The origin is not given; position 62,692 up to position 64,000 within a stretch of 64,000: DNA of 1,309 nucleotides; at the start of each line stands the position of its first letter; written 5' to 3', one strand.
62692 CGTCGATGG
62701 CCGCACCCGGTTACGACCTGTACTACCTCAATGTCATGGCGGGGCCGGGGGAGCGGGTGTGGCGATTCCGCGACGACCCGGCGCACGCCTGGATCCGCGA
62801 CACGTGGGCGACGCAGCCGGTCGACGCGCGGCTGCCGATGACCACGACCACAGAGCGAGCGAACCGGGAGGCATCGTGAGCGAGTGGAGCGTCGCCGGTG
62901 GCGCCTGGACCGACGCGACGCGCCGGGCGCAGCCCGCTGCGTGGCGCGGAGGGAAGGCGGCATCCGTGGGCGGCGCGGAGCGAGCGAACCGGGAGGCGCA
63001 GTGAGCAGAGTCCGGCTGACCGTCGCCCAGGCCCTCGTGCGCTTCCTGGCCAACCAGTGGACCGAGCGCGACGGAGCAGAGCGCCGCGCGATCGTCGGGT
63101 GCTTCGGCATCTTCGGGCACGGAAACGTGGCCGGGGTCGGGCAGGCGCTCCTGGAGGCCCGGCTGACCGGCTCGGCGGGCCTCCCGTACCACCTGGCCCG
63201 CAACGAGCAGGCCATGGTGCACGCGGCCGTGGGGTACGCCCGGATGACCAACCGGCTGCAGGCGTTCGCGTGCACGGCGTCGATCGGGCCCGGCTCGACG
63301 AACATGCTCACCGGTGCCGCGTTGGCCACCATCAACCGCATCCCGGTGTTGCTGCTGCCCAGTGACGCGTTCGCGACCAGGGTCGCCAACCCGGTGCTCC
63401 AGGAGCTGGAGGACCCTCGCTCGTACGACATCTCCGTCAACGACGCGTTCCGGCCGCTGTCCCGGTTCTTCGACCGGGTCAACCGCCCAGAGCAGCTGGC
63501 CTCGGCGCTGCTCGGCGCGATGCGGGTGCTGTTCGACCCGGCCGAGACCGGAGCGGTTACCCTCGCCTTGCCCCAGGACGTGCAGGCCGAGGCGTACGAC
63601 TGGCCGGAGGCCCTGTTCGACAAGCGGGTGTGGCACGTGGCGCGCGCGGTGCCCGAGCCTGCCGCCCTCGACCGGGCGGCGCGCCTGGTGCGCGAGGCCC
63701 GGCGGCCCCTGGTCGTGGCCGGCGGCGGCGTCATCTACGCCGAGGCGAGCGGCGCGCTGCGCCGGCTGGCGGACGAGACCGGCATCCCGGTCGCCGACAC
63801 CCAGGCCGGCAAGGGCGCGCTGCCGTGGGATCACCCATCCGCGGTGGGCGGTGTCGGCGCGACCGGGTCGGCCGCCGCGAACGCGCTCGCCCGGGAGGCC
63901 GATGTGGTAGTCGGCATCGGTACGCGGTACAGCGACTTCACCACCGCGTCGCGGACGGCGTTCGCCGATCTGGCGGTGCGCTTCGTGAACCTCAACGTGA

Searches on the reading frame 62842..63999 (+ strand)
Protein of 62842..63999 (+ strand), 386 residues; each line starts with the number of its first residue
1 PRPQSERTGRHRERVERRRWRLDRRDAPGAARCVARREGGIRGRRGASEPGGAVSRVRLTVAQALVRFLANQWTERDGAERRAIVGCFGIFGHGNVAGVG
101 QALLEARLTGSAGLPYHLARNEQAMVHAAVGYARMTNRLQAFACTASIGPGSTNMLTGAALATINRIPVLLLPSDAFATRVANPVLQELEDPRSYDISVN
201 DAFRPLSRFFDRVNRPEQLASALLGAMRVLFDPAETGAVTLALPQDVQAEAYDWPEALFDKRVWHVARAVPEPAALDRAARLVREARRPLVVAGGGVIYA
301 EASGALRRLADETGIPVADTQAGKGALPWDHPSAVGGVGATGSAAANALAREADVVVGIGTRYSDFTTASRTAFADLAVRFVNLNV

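Call 84: search_protein_families(library=pfam, proteins=[window:62842-63999:+], max_evalue=0.001)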
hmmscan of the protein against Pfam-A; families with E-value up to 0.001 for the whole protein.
window:62842-63999:+ (386 aa): 2 families
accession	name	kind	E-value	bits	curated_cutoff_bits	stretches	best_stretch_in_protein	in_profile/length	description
PF00205.28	TPP_enzyme_M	-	1.4e-32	112.7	30.4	1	276-385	1-110/137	Thiamine pyrophosphate enzyme, central domain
PF02776.23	TPP_enzyme_N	-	2.5e-15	56.7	26.8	1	107-189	33-114/119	Thiamine pyrophosphate enzyme, N-terminal TPP binding domain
